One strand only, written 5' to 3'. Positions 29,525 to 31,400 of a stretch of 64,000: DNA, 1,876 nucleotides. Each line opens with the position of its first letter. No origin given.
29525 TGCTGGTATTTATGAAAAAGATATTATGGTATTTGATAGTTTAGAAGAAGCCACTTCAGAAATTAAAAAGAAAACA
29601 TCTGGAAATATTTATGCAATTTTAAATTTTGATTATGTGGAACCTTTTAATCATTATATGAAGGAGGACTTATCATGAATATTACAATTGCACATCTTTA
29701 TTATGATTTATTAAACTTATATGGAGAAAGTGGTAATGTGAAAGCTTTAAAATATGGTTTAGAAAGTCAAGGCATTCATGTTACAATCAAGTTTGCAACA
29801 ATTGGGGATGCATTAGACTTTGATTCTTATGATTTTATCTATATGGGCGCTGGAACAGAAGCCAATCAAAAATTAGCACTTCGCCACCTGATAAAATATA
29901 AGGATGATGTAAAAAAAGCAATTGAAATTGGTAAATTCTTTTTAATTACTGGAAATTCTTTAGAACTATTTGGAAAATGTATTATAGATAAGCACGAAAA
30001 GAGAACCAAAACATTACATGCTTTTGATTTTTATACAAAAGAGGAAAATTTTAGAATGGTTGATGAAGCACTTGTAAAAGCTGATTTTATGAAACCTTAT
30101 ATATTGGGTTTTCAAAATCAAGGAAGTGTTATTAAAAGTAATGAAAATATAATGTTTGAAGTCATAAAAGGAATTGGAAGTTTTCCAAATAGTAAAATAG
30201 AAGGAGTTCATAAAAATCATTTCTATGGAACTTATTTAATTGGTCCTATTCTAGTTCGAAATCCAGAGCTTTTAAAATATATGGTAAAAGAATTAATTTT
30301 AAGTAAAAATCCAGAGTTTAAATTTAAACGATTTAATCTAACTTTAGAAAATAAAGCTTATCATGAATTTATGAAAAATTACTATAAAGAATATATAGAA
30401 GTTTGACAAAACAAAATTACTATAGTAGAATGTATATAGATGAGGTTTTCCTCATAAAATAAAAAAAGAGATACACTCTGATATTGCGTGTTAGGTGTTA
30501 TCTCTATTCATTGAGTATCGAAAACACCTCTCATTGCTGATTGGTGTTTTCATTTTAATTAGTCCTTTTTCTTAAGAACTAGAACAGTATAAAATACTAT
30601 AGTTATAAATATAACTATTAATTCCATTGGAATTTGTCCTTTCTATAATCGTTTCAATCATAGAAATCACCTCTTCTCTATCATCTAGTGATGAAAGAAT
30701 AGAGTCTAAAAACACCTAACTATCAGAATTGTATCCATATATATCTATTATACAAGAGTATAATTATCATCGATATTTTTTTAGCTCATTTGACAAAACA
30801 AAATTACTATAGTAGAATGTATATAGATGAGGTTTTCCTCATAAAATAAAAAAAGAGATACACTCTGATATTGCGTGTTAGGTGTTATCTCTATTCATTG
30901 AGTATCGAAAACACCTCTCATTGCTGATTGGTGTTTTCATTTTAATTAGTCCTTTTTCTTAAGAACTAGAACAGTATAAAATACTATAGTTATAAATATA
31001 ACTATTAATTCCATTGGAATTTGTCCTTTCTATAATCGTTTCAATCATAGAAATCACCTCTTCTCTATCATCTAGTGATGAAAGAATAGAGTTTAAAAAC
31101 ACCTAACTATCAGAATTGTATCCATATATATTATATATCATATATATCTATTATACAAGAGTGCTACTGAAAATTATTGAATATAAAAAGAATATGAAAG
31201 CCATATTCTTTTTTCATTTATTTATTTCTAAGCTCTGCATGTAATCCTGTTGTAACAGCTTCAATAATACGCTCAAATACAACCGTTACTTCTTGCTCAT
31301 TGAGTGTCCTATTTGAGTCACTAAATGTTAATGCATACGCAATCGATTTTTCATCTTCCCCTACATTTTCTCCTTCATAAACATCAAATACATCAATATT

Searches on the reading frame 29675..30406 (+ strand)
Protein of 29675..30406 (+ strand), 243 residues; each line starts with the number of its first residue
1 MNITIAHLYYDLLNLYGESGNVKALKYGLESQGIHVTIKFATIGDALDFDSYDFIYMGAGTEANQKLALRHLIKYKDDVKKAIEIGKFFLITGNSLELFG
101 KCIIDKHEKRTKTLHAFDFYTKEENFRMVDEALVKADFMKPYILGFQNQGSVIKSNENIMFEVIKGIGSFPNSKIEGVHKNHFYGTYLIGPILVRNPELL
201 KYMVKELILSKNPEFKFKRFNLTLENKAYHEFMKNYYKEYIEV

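Call 83: find_encoding_contigs(protein=window:29675-30406:+, flank=2500, max_places=8)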
Protein window:29675-30406:+ (243 aa): 21 contigs read that carry it; 8 places shown.
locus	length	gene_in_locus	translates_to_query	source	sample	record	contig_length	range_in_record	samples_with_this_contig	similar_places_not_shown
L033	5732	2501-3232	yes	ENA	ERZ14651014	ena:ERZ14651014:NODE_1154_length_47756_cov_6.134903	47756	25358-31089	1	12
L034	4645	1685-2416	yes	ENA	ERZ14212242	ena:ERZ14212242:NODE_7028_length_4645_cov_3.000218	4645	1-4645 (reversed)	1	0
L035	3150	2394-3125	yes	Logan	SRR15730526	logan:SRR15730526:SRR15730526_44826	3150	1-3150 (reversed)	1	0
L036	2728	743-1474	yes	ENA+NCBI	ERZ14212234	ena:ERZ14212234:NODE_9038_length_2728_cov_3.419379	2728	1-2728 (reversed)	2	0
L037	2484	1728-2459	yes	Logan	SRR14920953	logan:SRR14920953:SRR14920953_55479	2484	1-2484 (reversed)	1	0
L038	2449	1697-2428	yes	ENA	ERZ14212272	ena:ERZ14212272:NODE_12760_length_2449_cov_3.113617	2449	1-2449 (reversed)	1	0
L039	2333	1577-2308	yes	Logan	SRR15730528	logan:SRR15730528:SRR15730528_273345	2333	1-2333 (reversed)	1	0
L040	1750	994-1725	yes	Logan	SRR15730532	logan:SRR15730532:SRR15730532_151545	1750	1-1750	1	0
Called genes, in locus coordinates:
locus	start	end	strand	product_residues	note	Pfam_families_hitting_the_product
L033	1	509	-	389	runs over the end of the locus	PF06898:YqfD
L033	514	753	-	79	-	PF07873:YabP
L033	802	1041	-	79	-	-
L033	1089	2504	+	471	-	PF08245:Mur_ligase_M, PF08353:MurT_C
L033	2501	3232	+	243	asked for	PF07685:GATase_3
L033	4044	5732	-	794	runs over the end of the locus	PF01588:tRNA_bind, PF03483:B3_4, PF03484:B5, PF17759:tRNA_synthFbeta, PF03147:FDX-ACB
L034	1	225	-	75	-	?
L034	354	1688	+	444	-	PF08245:Mur_ligase_M, PF08353:MurT_C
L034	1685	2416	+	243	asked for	PF07685:GATase_3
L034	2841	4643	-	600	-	?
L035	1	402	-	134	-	?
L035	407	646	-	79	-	PF07873:YabP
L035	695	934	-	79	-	-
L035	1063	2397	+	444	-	PF08245:Mur_ligase_M, PF08353:MurT_C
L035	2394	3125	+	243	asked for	PF07685:GATase_3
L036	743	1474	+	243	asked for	PF07685:GATase_3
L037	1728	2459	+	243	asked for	PF07685:GATase_3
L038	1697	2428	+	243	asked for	PF07685:GATase_3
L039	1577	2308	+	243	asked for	PF07685:GATase_3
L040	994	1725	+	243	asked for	PF07685:GATase_3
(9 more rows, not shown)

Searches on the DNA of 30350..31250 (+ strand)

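Call 6: search_rna_families(source=window, start=30350, end=31250, threshold=evalue, max_evalue=10, show_alignments=3)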
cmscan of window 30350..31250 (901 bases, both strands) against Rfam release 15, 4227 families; matches with E-value up to 10: 12.
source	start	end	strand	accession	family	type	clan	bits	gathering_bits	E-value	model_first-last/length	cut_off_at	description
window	31126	31216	+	RF02449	ncr1015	Gene; sRNA;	-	23.1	60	1.1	1-121/121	no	Bacillus sRNA ncr1015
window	30979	31063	-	RF01492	rli28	Gene; sRNA;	-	23.1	45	1.6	62-154/186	no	Listeria sRNA rli28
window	30592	30676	-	RF01492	rli28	Gene; sRNA;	-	23.1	45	1.6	62-154/186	no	Listeria sRNA rli28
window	30651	30713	+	RF01315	CRISPR-DR2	Gene; CRISPR;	CL00014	18.7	37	1.8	1-30/30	no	CRISPR RNA direct repeat element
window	31178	31239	-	RF02054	STnc420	Gene; sRNA;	-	18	70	1.7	1-58/58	no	Salmonella enterica sRNA STnc420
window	30599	30652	-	RF03180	mir-3126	Gene; miRNA;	-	17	80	5.3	1-74/74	no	mir-3126 microRNA precursor family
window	30986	31039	-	RF03180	mir-3126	Gene; miRNA;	-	17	80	5.3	1-74/74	no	mir-3126 microRNA precursor family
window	30512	30558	+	RF00833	mir-70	Gene; miRNA;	-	15.6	90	9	1-79/79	no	mir-70 microRNA precursor family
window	30899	30945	+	RF00833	mir-70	Gene; miRNA;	-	15.6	90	9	1-79/79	no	mir-70 microRNA precursor family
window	31153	31200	+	RF02098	DGCR5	Gene; lncRNA;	-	14.2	50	9.7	1-49/49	no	DiGeorge syndrome critical region gene 5 conserved region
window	31177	31225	-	RF01419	IsrR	Gene; antisense;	-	12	52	9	138-187/187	no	Antisense RNA which regulates isiA expression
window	30777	30831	+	RF02350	psRNA6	Gene; sRNA;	-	9.1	60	7.4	1-333/333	no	Nitrosomonas sRNA psRNA6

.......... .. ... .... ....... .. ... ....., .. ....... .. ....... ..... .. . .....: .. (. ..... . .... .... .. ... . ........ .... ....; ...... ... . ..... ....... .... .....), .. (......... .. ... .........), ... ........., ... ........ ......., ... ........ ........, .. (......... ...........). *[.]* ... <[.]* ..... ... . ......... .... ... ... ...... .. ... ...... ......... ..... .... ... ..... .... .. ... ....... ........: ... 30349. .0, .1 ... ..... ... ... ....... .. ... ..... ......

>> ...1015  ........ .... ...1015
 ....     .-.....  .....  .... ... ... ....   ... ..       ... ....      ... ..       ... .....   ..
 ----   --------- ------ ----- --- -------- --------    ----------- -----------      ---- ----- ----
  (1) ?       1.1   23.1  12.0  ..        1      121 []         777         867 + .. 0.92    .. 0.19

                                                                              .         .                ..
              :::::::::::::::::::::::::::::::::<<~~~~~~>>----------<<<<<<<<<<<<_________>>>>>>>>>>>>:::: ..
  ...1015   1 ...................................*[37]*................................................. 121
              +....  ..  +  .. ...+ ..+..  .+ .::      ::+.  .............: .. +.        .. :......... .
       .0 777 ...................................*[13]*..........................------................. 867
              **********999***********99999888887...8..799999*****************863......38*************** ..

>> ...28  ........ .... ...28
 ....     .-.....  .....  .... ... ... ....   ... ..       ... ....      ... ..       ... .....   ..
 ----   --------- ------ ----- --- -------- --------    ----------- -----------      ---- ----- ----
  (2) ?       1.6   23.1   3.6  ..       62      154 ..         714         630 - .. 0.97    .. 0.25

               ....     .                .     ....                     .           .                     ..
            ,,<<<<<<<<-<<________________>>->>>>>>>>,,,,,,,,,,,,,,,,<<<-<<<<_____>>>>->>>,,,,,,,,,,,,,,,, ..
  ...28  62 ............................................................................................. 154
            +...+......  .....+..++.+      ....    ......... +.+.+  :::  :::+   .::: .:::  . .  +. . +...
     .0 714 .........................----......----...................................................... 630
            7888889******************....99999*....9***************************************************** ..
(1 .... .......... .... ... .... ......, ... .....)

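Call 9: search_dna_similar(query=window:30402-30788:+, collection=plasmids, mode=distant, max_evalue=0.001)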
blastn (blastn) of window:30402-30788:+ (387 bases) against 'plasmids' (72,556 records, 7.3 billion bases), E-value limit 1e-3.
No match.

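Call 10: search_dna_similar(query=window:30402-30788:+, collection=phages, mode=distant, max_evalue=0.001)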
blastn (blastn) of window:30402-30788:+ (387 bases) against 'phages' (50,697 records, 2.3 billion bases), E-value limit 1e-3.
No match.
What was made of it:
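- Tried and rejected: blastn of the 387-bp unit against plasmids and phages found nothing (calls 9, 10).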

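Call 37: build_rna_model(alignment_id=A3, structure=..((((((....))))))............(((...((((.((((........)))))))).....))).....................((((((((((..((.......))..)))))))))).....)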
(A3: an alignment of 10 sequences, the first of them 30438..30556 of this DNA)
Model R1 built from alignment A3 (10 sequences, 130 columns); structure: as given.
model positions 121; base pairs 29; branch points 2; effective number of sequences 1.45; information 0.59 bits per position. Calibrated on 0.2 Mb of random sequence (short: E-values are rough).
structure used (alignment columns):
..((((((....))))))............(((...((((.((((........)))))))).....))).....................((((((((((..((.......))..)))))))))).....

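Call 38: search_with_rna_model(model_id=R1, sources=[window, L001, L002, L003, L004, L005, L006, L008, L012, L013, L015, L016, L018, L019, L020, L021, L023], max_evalue=1, make_alignment=true)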
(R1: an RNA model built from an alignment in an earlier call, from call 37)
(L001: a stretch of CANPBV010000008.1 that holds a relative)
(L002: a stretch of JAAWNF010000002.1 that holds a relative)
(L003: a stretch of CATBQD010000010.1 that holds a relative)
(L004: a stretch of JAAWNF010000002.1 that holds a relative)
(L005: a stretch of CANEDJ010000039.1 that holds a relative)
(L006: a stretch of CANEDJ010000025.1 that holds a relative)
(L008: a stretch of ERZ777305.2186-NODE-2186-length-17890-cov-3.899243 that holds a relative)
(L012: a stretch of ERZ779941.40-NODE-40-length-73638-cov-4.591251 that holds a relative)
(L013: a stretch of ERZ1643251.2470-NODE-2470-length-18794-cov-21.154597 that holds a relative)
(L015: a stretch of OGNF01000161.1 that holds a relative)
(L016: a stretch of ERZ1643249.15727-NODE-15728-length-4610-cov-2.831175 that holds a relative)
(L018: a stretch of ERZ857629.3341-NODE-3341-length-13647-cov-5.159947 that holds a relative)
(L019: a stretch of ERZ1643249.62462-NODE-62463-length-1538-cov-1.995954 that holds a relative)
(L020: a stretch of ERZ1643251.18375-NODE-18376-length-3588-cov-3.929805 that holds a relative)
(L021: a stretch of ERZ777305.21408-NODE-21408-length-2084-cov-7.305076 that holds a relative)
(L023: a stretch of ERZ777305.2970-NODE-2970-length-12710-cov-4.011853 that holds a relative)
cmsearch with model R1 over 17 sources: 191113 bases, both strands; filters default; matches with E-value up to 1: 37.
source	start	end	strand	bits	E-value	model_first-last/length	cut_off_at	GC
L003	4009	4128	-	124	8.3e-21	1-121/121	no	0.27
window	4784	4902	+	121.1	2.9e-20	1-121/121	no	0.3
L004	2978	3099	+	120.5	3.9e-20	1-121/121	no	0.3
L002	2114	2230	+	120.3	4.1e-20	1-121/121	no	0.32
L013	11948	12068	+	119.8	5.2e-20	1-121/121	no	0.28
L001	3877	3993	-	117.8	1.3e-19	1-121/121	no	0.33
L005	833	950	-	116.1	2.7e-19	1-121/121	no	0.3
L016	616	738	-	115.6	3.3e-19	1-121/121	no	0.27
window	30438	30555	+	113.7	7.6e-19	1-121/121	no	0.33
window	30825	30942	+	113.7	7.6e-19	1-121/121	no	0.33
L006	3508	3625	-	113.7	7.6e-19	1-121/121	no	0.33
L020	631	755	-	110.2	3.6e-18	1-121/121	no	0.29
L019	227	349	-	109.7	4.3e-18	1-121/121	no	0.28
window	5193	5304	+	76.9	8e-12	1-121/121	no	0.29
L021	1019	1134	-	69.1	2.5e-10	1-121/121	no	0.34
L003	3610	3722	-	66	9.6e-10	1-121/121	no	0.29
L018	4415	4523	-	53.4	2.4e-07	1-121/121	no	0.28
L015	7531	7642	-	50.2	1e-06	1-121/121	no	0.27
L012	1136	1242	+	49.3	1.5e-06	1-121/121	no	0.29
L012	1492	1598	+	49.3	1.5e-06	1-121/121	no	0.29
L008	8070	8180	-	46.5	5e-06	1-121/121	no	0.34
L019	177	269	+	34.3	0.0011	1-121/121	no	0.23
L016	555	658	+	33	0.0019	1-121/121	no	0.29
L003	3962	4050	+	31.9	0.0031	1-121/121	no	0.28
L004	3058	3124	-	30.8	0.005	1-121/121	no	0.27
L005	801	873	+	30.4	0.006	1-121/121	no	0.32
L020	570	673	+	29.5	0.0089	1-121/121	no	0.27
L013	12027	12112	-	23.6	0.12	1-121/121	no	0.28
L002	2191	2292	-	22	0.24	1-121/121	no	0.25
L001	3814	3916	+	21.9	0.25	1-121/121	no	0.25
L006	3445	3547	+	21.9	0.25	1-121/121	no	0.25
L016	3427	3493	+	20.8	0.41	1-121/121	no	0.19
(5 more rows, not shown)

Alignment A4: 37 matches aligned to the model, 196 columns, each read 5' to 3' on its own strand. Consensus structure (alignment columns), stored with it:
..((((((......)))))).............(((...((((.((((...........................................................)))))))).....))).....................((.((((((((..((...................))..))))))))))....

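Call 39: search_with_rna_model(model_id=R1, sources=[window, L001, L002, L003, L004, L005, L006, L008, L012, L013, L015, L016, L018, L019, L020, L021, L023], max_evalue=0.0001, make_alignment=true)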
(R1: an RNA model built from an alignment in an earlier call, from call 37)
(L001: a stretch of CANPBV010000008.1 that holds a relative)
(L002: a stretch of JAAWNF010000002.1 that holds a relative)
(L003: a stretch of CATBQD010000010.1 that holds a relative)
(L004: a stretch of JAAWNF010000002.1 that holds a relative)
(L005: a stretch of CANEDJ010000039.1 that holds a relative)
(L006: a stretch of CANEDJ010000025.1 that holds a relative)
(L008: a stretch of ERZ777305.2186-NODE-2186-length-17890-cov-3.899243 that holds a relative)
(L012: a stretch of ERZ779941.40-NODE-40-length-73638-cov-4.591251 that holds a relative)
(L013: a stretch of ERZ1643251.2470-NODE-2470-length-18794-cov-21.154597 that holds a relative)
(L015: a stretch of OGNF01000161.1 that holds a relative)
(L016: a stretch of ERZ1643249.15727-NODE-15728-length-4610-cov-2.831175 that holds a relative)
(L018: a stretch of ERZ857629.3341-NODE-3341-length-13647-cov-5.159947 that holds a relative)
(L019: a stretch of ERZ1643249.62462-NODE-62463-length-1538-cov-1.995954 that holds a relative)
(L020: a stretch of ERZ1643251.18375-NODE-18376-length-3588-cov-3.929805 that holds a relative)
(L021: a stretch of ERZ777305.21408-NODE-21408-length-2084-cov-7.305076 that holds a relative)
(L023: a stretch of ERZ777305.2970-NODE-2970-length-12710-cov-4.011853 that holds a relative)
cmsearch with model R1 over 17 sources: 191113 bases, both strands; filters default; matches with E-value up to 0.0001: 21.
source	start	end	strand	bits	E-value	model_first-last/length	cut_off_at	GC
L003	4009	4128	-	124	8.3e-21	1-121/121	no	0.27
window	4784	4902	+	121.1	2.9e-20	1-121/121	no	0.3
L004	2978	3099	+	120.5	3.9e-20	1-121/121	no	0.3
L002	2114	2230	+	120.3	4.1e-20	1-121/121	no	0.32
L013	11948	12068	+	119.8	5.2e-20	1-121/121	no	0.28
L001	3877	3993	-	117.8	1.3e-19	1-121/121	no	0.33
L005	833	950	-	116.1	2.7e-19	1-121/121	no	0.3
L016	616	738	-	115.6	3.3e-19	1-121/121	no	0.27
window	30438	30555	+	113.7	7.6e-19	1-121/121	no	0.33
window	30825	30942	+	113.7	7.6e-19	1-121/121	no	0.33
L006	3508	3625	-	113.7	7.6e-19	1-121/121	no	0.33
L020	631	755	-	110.2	3.6e-18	1-121/121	no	0.29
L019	227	349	-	109.7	4.3e-18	1-121/121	no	0.28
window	5193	5304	+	76.9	8e-12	1-121/121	no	0.29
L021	1019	1134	-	69.1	2.5e-10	1-121/121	no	0.34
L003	3610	3722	-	66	9.6e-10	1-121/121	no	0.29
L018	4415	4523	-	53.4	2.4e-07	1-121/121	no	0.28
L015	7531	7642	-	50.2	1e-06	1-121/121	no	0.27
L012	1136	1242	+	49.3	1.5e-06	1-121/121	no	0.29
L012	1492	1598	+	49.3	1.5e-06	1-121/121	no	0.29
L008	8070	8180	-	46.5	5e-06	1-121/121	no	0.34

Alignment A5: 21 matches aligned to the model, 139 columns, each read 5' to 3' on its own strand. Consensus structure (alignment columns), stored with it:
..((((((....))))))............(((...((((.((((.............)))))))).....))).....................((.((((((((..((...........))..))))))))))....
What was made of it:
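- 30825..30943 (+): sRNA B2. call 39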
